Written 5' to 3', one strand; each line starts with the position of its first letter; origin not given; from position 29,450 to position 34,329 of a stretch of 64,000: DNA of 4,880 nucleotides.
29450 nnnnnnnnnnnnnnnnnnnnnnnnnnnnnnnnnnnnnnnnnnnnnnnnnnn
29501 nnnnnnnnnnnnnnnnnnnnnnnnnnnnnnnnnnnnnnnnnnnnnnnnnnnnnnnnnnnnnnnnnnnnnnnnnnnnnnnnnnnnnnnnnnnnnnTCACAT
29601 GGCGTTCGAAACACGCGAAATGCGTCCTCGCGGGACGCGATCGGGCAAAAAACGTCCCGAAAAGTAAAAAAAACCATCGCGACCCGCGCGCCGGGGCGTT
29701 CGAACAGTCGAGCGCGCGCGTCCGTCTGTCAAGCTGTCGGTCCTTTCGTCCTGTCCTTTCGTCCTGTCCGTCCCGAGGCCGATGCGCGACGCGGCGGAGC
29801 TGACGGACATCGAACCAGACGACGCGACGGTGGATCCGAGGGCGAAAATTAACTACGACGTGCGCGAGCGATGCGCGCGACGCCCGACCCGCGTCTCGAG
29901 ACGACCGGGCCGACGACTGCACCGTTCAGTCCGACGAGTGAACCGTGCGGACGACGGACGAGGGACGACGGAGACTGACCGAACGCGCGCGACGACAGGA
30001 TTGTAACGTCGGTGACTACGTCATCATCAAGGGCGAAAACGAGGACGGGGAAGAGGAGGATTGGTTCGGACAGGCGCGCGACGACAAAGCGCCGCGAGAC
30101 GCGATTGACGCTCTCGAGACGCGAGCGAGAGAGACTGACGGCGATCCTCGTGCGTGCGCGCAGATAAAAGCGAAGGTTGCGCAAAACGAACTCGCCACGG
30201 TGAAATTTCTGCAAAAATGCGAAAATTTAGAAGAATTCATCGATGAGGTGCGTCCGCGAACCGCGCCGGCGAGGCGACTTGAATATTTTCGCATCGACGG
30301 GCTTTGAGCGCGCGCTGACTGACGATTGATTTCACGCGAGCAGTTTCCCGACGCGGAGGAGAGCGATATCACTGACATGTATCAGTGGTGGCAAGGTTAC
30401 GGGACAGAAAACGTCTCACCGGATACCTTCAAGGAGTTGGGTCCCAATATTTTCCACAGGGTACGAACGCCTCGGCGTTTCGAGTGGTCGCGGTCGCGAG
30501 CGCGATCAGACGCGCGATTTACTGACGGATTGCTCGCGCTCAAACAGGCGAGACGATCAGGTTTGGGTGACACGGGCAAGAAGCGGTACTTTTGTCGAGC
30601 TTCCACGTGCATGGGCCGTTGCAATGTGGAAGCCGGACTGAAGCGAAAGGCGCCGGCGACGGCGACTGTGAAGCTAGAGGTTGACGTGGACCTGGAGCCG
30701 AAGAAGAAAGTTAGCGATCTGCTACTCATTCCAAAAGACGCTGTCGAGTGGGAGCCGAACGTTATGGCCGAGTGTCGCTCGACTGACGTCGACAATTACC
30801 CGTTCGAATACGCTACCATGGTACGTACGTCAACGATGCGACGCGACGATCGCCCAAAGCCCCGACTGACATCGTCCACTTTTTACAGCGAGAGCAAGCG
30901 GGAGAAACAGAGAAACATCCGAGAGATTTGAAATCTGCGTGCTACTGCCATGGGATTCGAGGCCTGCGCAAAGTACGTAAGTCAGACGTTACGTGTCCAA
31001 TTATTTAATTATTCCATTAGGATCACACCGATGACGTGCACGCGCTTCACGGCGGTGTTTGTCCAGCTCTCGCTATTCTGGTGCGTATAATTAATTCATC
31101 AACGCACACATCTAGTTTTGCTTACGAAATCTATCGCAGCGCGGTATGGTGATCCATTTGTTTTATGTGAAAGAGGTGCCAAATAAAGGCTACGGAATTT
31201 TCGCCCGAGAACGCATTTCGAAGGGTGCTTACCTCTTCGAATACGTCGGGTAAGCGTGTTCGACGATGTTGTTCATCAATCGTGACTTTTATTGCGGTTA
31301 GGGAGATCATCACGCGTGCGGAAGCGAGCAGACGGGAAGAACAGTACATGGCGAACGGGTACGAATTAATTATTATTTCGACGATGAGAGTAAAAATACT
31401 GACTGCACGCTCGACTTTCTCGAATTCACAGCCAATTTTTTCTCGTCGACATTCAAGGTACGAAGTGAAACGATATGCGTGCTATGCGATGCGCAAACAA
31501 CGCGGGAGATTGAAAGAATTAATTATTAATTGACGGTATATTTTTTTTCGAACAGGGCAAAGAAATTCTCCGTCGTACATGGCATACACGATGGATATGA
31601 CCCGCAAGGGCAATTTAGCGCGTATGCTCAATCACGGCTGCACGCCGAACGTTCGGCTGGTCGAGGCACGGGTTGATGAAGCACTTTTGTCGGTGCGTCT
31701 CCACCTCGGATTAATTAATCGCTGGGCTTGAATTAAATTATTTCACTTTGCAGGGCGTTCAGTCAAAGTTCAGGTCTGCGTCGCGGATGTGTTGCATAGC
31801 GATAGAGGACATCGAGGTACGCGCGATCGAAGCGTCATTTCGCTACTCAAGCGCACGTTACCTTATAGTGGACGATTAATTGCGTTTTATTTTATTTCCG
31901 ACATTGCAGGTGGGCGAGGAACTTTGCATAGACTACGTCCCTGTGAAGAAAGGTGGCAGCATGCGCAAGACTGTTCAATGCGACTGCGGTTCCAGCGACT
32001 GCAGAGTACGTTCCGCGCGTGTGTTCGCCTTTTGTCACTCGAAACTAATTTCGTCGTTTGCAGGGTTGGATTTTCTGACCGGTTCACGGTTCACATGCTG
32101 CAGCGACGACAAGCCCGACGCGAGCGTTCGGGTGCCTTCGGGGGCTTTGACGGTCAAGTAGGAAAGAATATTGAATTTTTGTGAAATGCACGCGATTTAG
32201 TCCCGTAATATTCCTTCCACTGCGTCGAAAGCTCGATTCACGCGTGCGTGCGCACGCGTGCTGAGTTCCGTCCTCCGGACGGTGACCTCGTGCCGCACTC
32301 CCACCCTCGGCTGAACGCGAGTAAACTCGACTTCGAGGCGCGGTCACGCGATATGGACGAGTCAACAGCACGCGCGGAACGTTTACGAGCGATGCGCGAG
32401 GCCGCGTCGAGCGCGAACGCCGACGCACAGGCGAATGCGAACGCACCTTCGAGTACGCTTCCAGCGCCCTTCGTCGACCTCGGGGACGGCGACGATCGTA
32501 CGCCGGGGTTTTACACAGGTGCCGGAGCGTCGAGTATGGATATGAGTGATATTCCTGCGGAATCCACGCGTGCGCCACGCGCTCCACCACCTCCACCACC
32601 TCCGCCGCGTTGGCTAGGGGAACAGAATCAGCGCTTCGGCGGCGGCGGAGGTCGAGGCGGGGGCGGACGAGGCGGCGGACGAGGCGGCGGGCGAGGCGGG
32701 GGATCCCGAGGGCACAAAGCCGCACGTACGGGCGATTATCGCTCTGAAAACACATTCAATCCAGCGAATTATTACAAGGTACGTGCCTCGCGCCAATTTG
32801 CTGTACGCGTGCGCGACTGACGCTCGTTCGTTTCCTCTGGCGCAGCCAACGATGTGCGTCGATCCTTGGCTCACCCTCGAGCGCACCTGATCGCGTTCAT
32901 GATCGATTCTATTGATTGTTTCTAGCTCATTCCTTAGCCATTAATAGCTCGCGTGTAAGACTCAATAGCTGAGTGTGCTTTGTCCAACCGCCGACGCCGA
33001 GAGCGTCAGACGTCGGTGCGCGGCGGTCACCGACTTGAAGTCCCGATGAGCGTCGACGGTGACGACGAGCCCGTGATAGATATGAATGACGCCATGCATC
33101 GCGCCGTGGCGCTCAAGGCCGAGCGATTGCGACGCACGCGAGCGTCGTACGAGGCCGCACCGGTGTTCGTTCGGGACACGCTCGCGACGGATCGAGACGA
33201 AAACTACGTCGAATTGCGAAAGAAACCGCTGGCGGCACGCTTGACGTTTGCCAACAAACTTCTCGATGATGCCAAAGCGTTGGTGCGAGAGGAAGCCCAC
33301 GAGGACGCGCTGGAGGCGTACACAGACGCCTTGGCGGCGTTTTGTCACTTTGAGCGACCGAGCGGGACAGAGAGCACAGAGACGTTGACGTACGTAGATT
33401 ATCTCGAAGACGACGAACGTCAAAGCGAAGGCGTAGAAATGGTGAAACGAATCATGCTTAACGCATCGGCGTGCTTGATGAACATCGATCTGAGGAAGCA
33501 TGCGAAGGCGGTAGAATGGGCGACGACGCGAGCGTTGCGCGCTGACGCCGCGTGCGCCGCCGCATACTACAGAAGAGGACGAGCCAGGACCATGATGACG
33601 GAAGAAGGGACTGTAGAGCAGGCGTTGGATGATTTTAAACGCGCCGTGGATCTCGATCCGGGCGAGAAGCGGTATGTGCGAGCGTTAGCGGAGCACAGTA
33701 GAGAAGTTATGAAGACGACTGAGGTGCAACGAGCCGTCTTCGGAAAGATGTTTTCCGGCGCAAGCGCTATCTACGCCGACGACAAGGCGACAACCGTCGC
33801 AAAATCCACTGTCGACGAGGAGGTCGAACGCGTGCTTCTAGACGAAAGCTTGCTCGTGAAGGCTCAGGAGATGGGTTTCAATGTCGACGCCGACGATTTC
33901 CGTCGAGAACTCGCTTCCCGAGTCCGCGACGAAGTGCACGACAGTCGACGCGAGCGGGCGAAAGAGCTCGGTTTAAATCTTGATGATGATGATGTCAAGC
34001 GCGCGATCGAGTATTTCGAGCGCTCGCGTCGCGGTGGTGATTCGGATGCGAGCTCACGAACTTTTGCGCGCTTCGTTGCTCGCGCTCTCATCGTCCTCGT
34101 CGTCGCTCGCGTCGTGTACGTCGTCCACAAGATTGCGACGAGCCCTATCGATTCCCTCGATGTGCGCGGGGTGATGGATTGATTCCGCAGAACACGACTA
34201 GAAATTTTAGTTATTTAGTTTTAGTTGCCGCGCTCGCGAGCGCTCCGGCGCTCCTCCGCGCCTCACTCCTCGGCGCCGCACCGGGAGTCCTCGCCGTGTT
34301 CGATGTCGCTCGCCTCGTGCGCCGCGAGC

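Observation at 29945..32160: Intron-dense SET2-class methyltransferase gene (about 11 introns in 2.2 kb) in an intron-poor neighbourhood, with AT-rich introns sharing a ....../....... motif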

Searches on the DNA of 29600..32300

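Call 52: search_rna_families(source=window, start=29600, end=32300, threshold=evalue, max_evalue=1)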
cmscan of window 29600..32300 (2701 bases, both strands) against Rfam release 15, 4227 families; matches with E-value up to 1: 0.
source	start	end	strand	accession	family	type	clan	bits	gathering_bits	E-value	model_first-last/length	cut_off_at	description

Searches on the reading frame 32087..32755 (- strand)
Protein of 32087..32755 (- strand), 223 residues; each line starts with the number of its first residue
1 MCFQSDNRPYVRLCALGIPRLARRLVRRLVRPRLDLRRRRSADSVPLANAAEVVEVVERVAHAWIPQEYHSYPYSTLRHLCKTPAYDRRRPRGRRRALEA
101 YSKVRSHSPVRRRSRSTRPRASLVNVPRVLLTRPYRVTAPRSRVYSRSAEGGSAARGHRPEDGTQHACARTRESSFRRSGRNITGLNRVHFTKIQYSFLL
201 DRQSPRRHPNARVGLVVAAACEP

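Call 26: search_protein_families(library=pfam, proteins=[window:32087-32755:-], max_evalue=0.01)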
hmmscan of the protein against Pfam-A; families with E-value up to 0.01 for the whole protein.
window:32087-32755:- (223 aa): 0 families

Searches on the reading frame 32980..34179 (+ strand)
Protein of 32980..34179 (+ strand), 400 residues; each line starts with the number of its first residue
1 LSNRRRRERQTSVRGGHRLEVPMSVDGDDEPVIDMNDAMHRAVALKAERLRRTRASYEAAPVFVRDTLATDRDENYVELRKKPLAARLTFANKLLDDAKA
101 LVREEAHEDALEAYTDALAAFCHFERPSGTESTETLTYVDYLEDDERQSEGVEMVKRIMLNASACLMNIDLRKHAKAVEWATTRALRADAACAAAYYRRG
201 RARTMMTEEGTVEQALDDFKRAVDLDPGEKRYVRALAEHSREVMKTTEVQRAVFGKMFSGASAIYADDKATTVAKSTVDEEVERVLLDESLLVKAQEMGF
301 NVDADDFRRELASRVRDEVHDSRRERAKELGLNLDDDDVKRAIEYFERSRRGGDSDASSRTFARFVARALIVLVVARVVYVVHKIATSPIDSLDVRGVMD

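Call 26: search_protein_families(library=pfam, proteins=[window:32980-34179:+], max_evalue=0.01)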
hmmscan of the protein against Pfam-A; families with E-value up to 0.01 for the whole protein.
window:32980-34179:+ (400 aa): 1 family
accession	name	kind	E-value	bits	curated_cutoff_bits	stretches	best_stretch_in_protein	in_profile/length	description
PF00515.34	TPR_1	-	0.0021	18.3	27.8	0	213-227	18-32/34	Tetratricopeptide repeat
